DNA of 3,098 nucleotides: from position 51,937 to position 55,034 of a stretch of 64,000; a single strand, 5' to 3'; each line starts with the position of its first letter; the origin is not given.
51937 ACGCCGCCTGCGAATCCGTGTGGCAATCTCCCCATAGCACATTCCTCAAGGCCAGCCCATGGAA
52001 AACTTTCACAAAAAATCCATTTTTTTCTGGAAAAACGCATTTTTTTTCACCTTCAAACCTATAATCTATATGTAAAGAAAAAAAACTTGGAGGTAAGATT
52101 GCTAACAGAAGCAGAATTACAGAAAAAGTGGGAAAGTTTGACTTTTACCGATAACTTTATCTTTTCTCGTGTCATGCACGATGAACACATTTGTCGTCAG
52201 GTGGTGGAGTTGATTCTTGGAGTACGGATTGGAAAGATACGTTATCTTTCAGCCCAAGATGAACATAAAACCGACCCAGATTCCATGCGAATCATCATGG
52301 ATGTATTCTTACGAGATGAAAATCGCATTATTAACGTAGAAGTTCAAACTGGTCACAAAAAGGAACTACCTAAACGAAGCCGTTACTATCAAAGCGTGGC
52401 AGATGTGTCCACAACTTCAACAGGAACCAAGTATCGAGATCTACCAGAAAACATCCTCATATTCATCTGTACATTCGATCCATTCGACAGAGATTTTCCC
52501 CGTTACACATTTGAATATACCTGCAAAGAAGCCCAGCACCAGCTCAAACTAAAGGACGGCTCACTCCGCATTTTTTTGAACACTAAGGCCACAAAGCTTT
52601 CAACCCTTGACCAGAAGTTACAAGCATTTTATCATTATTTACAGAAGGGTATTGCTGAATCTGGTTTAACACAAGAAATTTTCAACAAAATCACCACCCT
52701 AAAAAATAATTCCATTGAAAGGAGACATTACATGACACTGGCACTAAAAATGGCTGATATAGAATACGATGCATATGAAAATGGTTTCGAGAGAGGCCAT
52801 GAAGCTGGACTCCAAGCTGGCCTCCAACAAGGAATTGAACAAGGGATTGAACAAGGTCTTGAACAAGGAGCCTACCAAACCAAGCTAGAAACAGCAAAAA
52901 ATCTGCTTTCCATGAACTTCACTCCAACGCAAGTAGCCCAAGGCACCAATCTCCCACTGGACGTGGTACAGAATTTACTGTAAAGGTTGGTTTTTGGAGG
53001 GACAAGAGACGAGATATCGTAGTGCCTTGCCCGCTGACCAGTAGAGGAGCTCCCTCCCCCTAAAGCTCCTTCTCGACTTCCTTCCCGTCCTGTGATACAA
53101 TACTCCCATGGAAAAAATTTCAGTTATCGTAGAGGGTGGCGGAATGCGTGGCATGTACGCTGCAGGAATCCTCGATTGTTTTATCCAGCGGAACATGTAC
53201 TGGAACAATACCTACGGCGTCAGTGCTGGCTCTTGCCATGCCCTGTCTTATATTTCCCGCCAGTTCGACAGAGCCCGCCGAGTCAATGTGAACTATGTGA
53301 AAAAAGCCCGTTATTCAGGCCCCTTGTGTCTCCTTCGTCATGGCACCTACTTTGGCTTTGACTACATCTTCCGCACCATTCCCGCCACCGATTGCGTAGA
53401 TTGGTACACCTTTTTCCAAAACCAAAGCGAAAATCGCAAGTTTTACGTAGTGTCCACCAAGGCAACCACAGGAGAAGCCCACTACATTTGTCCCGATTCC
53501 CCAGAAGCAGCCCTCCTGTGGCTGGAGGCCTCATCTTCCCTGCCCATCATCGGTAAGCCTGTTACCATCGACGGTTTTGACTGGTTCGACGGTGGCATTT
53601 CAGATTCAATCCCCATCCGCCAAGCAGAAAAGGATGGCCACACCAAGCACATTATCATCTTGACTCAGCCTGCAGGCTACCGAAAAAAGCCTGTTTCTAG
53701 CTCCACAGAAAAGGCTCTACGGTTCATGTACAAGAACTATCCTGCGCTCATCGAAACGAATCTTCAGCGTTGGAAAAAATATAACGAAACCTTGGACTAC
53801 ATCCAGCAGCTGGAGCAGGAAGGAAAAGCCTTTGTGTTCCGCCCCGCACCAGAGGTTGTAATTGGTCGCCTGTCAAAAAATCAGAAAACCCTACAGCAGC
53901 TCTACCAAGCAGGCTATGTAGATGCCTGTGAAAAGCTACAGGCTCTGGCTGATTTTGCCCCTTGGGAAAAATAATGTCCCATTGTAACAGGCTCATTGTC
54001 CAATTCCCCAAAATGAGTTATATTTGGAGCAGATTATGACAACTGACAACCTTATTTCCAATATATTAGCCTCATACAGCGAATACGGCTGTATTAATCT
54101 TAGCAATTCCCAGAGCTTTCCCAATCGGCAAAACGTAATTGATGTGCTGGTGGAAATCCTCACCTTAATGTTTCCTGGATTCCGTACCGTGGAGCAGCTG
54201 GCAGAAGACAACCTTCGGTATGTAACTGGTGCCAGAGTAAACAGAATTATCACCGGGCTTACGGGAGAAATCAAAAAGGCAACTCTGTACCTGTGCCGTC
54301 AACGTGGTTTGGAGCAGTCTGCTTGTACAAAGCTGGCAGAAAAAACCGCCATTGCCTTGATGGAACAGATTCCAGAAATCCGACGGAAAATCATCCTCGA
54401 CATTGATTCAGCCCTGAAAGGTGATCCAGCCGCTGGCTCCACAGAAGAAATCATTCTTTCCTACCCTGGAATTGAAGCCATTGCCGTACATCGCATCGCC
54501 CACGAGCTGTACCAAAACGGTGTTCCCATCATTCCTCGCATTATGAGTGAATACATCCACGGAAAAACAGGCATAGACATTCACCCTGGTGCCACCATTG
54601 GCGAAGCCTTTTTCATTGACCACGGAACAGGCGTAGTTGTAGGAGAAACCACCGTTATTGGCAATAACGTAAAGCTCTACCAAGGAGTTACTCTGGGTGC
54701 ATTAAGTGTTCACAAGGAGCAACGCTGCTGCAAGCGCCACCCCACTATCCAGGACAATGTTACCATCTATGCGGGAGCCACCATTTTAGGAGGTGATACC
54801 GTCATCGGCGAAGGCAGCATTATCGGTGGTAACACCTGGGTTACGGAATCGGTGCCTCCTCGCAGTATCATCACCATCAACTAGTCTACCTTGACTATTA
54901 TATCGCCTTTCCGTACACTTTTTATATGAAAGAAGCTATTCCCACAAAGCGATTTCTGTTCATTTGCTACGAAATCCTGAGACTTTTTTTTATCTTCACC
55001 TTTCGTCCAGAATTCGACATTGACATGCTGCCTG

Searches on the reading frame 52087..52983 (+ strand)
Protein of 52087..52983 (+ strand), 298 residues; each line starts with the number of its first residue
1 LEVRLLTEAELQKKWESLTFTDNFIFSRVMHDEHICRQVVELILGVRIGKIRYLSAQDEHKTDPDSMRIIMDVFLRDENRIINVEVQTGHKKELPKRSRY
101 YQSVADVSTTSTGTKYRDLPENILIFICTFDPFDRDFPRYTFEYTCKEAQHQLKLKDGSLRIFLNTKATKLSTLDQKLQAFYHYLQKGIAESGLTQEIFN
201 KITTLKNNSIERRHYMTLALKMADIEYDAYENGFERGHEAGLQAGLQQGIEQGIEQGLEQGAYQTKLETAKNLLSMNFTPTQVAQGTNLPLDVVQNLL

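Call 8: search_protein_families(library=pfam, proteins=[window:52087-52983:+])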
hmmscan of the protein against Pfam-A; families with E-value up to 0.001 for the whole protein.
window:52087-52983:+ (298 aa): 1 family
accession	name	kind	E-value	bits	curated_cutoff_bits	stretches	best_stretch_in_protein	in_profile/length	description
PF12784.13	PDDEXK_2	-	1.1e-12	48.6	27.4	1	35-186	19-172/229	PD-(D/E)XK nuclease family transposase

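Call 11: find_encoding_contigs(protein=window:52087-52983:+, flank=3000, max_places=10)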
Protein window:52087-52983:+ (298 aa): no gene with exactly this product is on record in the collection.

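Call 67: search_protein_families(library=ncbifam, proteins=[window:52087-52983:+], max_evalue=0.001)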
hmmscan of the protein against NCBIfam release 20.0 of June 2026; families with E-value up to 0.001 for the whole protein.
window:52087-52983:+ (298 aa): 5 families
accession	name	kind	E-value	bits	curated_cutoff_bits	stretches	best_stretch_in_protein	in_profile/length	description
TIGR01784.1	T_den_put_tspse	subfamily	3.5e-33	115.6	52.1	1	24-295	4-271/273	Rpn family recombination-promoting nuclease/putative transposase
NF004267.1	PRK05687.1-3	equivalog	8.7e-09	34.9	293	1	206-266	53-112/266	flagellar assembly protein FliH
NF004270.2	PRK05687.2-1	equivalog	3.5e-08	33.3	180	1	228-272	49-93/223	flagellar assembly protein FliH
NF009925.1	PRK13386.1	equivalog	2.3e-07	30.3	192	1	229-268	42-81/228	flagellar assembly protein FliH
NF004266.1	PRK05687.1-1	equivalog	1.5e-06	27.8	260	1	208-267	37-96/230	flagellar assembly protein FliH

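Call 76: find_homologous_proteins(query=window:52087-52983:+, max_evalue=1e-20)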
Query window:52087-52983:+ (298 aa): 1023 proteins with E <= 1e-20 among 1807 candidates; the best 120 are listed.
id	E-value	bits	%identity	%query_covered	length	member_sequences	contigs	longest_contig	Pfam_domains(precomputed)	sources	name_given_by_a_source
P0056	3.6e-192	655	99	99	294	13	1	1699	PF12784.14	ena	-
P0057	2.0e-186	636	97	99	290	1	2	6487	PF12784.14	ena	-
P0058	4.8e-186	635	97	99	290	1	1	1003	PF12784.14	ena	-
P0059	7.4e-186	634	97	99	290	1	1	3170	PF12784.14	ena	-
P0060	3.0e-171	586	88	98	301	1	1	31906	PF12784.14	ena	-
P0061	6.1e-170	582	88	98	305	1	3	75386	PF12784.14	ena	-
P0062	1.4e-169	581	88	98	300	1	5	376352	PF12784.14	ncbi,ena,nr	ncbi:MAG: Rpn family recombination-promoting nuclease/putative transposase [Treponema sp.]|nr:Rpn fa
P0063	4.7e-169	579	90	97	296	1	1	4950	PF12784.14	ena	-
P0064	7.8e-169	578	85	99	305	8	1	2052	PF12784.14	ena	-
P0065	1.4e-168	577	88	99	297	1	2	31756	PF12784.14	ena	-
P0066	1.9e-168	577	88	98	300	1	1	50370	PF12784.14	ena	-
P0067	2.6e-168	577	89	99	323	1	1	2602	PF12784.14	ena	-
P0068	3.4e-168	576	88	99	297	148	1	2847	PF12784.14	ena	-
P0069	1.3e-166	571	84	99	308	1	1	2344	PF12784.14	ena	-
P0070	1.3e-166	571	88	99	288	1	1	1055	PF12784.14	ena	-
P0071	2.4e-166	570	88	99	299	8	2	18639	PF12784.14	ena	-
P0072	4.1e-165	566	87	99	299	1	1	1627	PF12784.14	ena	-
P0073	7.3e-165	565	86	99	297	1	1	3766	PF12784.14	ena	-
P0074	2.3e-164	564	86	99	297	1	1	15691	PF12784.14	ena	-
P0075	4.3e-164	563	85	99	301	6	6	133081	PF12784.14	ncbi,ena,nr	ncbi:MAG: Rpn family recombination-promoting nuclease/putative transposase [Treponema sp.]|nr:Rpn fa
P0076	7.4e-164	562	82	99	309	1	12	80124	PF12784.14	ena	-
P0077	1.2e-163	561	82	99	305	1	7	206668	PF12784.14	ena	-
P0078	2.8e-163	560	82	99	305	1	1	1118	PF12784.14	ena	-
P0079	3.6e-163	560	83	99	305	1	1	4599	PF12784.14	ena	-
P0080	3.9e-163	560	85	99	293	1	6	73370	PF12784.14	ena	-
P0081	4.0e-163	560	83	98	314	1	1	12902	PF12784.14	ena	-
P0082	5.2e-163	559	81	99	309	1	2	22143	PF12784.14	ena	-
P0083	6.4e-163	559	82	99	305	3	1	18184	PF12784.14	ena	-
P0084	8.1e-163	559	82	99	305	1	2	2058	PF12784.14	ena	-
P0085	8.8e-163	558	81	99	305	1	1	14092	PF12784.14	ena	-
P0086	1.1e-162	558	83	98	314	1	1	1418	PF12784.14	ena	-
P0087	1.5e-162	558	85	100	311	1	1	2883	PF12784.14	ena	-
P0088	1.6e-162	558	85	99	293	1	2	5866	PF12784.14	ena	-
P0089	1.7e-162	558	84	99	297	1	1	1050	PF12784.14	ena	-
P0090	2.9e-162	557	80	99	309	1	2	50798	PF12784.14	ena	-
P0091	8.3e-162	555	84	99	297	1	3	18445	PF12784.14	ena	-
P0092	1.1e-161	555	84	99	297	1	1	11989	PF12784.14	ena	-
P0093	1.3e-161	555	85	99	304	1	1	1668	PF12784.14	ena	-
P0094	2.3e-161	554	84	99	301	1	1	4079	PF12784.14,PF27070.1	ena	-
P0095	2.5e-161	554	86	99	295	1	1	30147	PF12784.14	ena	-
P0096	2.6e-161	554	84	99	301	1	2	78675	PF12784.14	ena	-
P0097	3.0e-161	553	86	99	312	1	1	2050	PF12784.14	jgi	jgi:predicted transposase/invertase (TIGR01784 family)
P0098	3.7e-160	550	85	99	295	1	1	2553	PF12784.14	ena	-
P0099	7.1e-160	549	79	99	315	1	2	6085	PF12784.14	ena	-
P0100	2.4e-159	547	84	98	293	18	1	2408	PF12784.14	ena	-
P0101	3.6e-159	547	84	99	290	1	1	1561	PF12784.14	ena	-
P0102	7.6e-159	546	81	99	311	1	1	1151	PF12784.14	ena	-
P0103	1.2e-158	545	84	99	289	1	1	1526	PF12784.14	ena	-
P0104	3.4e-158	543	84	99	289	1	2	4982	PF12784.14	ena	-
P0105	4.0e-158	543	83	99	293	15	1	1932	PF12784.14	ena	-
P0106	7.9e-158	542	83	99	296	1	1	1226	PF12784.14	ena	-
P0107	1.2e-157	542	83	99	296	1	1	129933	PF12784.14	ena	-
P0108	1.9e-157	541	80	99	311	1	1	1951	PF12784.14,PF09811.15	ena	-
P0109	2.4e-157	541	84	99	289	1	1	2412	PF12784.14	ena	-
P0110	3.8e-157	540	83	99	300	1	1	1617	PF12784.14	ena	-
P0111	4.3e-157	540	84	99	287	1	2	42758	PF12784.14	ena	-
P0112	1.1e-156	538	83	99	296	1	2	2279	PF12784.14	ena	-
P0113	1.2e-156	538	83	99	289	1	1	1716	PF12784.14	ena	-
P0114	1.6e-156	538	84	99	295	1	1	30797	PF12784.14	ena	-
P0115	3.1e-156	537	83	99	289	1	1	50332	PF12784.14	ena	-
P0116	4.8e-156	536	82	99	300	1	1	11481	PF12784.14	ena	-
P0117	9.0e-156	535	82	99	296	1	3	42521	PF12784.14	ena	-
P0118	1.6e-155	535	81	99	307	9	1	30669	PF12784.14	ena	-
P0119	1.8e-155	534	82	99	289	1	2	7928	PF12784.14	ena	-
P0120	2.7e-155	534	82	99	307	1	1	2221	PF12784.14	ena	-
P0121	3.1e-155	534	83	99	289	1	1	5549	PF12784.14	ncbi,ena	-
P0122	4.2e-155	533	81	99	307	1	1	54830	PF12784.14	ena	-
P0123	8.3e-155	532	84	99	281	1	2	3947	PF12784.14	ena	-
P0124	1.2e-154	532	82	99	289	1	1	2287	PF12784.14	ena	-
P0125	1.2e-154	532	83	98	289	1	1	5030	PF12784.14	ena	-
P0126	5.5e-154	530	83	98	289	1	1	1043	PF12784.14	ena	-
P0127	5.8e-154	530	83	99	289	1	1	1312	PF12784.14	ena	-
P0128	7.7e-154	529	83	99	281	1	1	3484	PF12784.14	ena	-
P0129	1.1e-153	529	81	99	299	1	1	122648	PF12784.14,PF09811.15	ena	-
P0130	2.7e-153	527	83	99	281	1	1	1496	PF12784.14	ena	-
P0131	2.9e-153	527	81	98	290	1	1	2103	PF12784.14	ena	-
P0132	3.1e-153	527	83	99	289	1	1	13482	PF12784.14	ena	-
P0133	3.4e-153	527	80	98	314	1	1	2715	PF12784.14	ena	-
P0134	6.3e-153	526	82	99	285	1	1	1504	PF12784.14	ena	-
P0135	3.8e-152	524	83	99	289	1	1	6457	PF12784.14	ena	-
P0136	5.0e-152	523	82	99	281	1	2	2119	PF12784.14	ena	-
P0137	5.7e-152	523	82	99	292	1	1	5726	PF12784.14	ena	-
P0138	6.0e-152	523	81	99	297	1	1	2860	PF12784.14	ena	-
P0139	7.9e-152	523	81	99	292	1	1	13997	PF12784.14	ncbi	-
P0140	1.0e-151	522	82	99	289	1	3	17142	PF12784.14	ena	-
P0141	1.1e-151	522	82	99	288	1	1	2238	PF12784.14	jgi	jgi:predicted transposase/invertase (TIGR01784 family)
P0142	1.2e-151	522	74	99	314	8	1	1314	PF12784.14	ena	-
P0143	1.9e-151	521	82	99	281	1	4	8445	PF12784.14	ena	-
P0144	6.9e-151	519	81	99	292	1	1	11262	PF12784.14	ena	-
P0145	7.0e-151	519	80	98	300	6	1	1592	PF12784.14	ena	-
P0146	7.7e-151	519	82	99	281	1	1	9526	PF12784.14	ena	-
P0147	9.3e-151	519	81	99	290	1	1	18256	PF12784.14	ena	-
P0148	3.8e-150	517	81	98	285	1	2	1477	PF12784.14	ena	-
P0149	4.7e-150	517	80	98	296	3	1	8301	PF12784.14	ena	-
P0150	6.9e-150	516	80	98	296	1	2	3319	PF12784.14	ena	-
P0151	1.7e-149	515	81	99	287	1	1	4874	PF12784.14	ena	-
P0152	1.7e-149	515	82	99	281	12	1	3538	PF12784.14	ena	-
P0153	2.2e-149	514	81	99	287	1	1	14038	PF12784.14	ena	-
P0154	2.4e-149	514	82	99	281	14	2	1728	PF12784.14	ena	-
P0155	3.2e-149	514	82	99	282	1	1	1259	PF12784.14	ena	-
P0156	4.5e-149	513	81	98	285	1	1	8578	PF12784.14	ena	-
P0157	5.4e-149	513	79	98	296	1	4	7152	PF12784.14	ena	-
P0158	7.6e-149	513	79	98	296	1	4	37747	PF12784.14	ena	-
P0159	1.0e-148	512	77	99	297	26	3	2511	PF12784.14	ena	-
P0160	1.1e-148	512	78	98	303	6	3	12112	PF12784.14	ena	-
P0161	1.1e-148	512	76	99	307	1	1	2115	PF12784.14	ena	-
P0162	4.5e-148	510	79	99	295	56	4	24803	PF12784.14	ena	-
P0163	2.2e-147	508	78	98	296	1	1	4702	PF12784.14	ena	-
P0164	2.2e-147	508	79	99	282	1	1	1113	PF12784.14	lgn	-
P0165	3.6e-147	507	78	99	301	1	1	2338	PF12784.14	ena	-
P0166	3.6e-147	507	80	99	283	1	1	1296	PF12784.14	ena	-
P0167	4.0e-147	507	79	98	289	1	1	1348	PF12784.14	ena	-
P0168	7.5e-147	506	79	98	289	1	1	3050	PF12784.14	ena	-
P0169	1.2e-146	505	80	99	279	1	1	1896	PF12784.14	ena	-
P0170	2.3e-146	505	79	99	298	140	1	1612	PF12784.14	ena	-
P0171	2.9e-146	504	79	99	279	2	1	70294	PF12784.14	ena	-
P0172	2.2e-145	501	77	98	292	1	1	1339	PF12784.14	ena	-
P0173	2.6e-145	501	79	99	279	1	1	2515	PF12784.14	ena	-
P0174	8.2e-145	499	78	98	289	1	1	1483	PF12784.14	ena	-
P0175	1.6e-144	499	77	98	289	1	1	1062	PF12784.14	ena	-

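Call 77: find_encoding_contigs(protein=P0062, flank=1500, max_places=3)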
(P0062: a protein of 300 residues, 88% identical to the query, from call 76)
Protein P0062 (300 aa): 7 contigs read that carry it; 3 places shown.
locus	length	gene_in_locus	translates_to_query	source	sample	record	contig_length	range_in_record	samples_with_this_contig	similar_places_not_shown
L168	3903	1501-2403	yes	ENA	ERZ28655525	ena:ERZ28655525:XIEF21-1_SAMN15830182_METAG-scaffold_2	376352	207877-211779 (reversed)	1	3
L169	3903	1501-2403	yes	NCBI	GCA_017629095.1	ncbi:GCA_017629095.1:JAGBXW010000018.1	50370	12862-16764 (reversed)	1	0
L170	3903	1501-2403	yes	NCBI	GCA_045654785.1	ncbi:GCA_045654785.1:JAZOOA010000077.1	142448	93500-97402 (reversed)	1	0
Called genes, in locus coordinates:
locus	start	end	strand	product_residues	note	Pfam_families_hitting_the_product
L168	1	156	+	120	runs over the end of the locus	PF00581:Rhodanese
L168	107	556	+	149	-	PF00581:Rhodanese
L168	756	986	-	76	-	-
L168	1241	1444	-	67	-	-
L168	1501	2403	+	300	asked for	PF12784:PDDEXK_2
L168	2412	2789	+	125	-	PF07009:NusG_II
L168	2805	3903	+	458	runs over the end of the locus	PF18073:Zn_ribbon_LapB, PF13481:AAA_25, PF03796:DnaB_C (weak), PF06745:ATPase, PF23442:DUF7125 (weak), PF05362:Lon_C, PF13541:ChlI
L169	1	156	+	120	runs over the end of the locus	PF00581:Rhodanese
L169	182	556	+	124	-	PF00581:Rhodanese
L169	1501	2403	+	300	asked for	PF12784:PDDEXK_2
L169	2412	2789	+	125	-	PF07009:NusG_II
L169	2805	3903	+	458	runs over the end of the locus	PF18073:Zn_ribbon_LapB, PF13481:AAA_25, PF03796:DnaB_C (weak), PF06745:ATPase, PF23442:DUF7125 (weak), PF05362:Lon_C, PF13541:ChlI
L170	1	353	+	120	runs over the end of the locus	PF00581:Rhodanese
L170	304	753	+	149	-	PF00581:Rhodanese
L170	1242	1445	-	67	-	-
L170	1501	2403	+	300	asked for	PF12784:PDDEXK_2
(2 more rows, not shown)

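Call 78: find_encoding_contigs(protein=P0077, flank=1500, max_places=3)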
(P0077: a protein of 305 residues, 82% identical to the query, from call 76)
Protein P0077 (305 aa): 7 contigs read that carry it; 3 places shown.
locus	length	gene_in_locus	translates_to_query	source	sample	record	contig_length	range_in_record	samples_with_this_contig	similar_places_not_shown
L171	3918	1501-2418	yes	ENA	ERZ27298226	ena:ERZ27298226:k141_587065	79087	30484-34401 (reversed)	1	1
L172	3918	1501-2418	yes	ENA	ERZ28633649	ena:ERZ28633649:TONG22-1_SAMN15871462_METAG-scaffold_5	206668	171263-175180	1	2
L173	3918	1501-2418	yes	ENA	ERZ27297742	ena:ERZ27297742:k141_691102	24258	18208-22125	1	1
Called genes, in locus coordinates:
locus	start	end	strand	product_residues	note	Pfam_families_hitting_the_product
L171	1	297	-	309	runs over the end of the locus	PF12146:Hydrolase_4 (faint), PF00561:Abhydrolase_1 (faint), PF00326:Peptidase_S9 (weak)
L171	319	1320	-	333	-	PF02129:Peptidase_S15 (faint), PF12146:Hydrolase_4, PF00561:Abhydrolase_1 (weak)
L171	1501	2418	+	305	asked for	PF12784:PDDEXK_2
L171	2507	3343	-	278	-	PF02673:BacA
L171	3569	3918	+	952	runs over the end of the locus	PF00675:Peptidase_M16, PF05193:Peptidase_M16_C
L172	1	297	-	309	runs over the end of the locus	PF12146:Hydrolase_4 (faint), PF00561:Abhydrolase_1 (faint), PF00326:Peptidase_S9 (weak)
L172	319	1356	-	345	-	PF02129:Peptidase_S15 (faint), PF00561:Abhydrolase_1 (weak), PF12146:Hydrolase_4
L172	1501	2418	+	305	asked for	PF12784:PDDEXK_2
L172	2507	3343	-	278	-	PF02673:BacA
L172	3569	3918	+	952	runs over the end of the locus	PF00675:Peptidase_M16, PF05193:Peptidase_M16_C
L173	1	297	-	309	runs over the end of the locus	PF12146:Hydrolase_4 (faint), PF00561:Abhydrolase_1 (faint), PF00326:Peptidase_S9 (weak)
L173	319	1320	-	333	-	PF02129:Peptidase_S15 (faint), PF12146:Hydrolase_4, PF00561:Abhydrolase_1, PF12697:Abhydrolase_6 (faint)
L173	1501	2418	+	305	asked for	PF12784:PDDEXK_2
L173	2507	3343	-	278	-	PF02673:BacA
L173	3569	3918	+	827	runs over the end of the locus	?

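Call 79: find_encoding_contigs(protein=P0107, flank=1500, max_places=2)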
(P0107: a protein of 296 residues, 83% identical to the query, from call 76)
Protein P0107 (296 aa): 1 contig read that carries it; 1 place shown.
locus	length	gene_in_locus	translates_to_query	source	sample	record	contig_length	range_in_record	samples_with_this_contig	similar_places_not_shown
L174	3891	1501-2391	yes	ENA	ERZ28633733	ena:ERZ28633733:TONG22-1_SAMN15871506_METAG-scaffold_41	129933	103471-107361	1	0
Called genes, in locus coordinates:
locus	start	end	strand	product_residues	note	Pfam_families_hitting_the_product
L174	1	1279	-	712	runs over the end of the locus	-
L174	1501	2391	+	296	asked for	PF12784:PDDEXK_2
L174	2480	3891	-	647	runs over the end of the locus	PF01973:MptE-like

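Call 80: find_encoding_contigs(protein=P0171, flank=1500, max_places=2)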
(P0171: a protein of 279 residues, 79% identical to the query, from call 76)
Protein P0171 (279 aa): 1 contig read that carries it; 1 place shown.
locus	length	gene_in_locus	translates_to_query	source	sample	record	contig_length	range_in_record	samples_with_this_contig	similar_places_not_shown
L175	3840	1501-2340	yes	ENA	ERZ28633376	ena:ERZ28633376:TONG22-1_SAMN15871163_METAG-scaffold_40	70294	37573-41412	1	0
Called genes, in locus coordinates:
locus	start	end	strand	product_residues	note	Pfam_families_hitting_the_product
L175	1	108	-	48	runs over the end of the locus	PF04102:SlyX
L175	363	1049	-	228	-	-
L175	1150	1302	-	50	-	-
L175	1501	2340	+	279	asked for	PF12784:PDDEXK_2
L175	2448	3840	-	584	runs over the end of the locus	PF00111:Fer2 (weak), PF13510:Fer2_4, PF10588:NADH-G_4Fe-4S_3, PF12838:Fer4_7, PF14697:Fer4_21 (weak), PF22117:Fer4_Nqo3 (weak), PF02906:Fe_hyd_lg_C, PF02256:Fe_hyd_SSU, +2 more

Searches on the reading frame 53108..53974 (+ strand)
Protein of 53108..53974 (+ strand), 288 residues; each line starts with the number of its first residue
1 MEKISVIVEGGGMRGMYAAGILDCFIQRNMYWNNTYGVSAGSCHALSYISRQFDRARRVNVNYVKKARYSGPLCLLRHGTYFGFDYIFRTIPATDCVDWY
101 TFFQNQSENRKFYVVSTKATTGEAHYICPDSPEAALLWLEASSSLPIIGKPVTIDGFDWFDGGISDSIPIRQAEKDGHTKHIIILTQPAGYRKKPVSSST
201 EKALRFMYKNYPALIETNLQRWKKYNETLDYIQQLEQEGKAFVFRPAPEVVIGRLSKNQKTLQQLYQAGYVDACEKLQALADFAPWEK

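Call 8: search_protein_families(library=pfam, proteins=[window:53108-53974:+])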
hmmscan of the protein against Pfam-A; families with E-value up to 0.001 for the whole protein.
window:53108-53974:+ (288 aa): 2 families
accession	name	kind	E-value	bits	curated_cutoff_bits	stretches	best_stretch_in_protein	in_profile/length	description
PF19890.4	DUF6363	-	2.4e-20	72.5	26.4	1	211-283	1-73/75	Domain of unknown function (DUF6363)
PF01734.28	Patatin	-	4.7e-18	66.5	27.7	1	7-173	2-190/191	Patatin-like phospholipase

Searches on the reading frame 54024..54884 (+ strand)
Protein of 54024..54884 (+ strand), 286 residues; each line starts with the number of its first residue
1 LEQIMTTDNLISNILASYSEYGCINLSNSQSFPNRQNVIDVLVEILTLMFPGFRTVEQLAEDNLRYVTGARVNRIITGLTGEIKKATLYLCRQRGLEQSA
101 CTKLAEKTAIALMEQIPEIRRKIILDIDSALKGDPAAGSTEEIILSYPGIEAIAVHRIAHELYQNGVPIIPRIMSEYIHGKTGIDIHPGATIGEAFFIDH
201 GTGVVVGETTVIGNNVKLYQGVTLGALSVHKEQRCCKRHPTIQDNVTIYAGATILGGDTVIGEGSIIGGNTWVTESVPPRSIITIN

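Call 8: search_protein_families(library=pfam, proteins=[window:54024-54884:+])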
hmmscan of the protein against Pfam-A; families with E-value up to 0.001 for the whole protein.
window:54024-54884:+ (286 aa): 2 families
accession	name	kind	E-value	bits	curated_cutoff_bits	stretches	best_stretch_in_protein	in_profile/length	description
PF00132.30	Hexapep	-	3.1e-09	36.6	27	1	239-274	1-35/36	Bacterial transferase hexapeptide (six repeats)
PF25084.1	LbH_EIF2B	-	0.00022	21.6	54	0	188-270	20-102/105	EIF2B subunit epsilon LbH domain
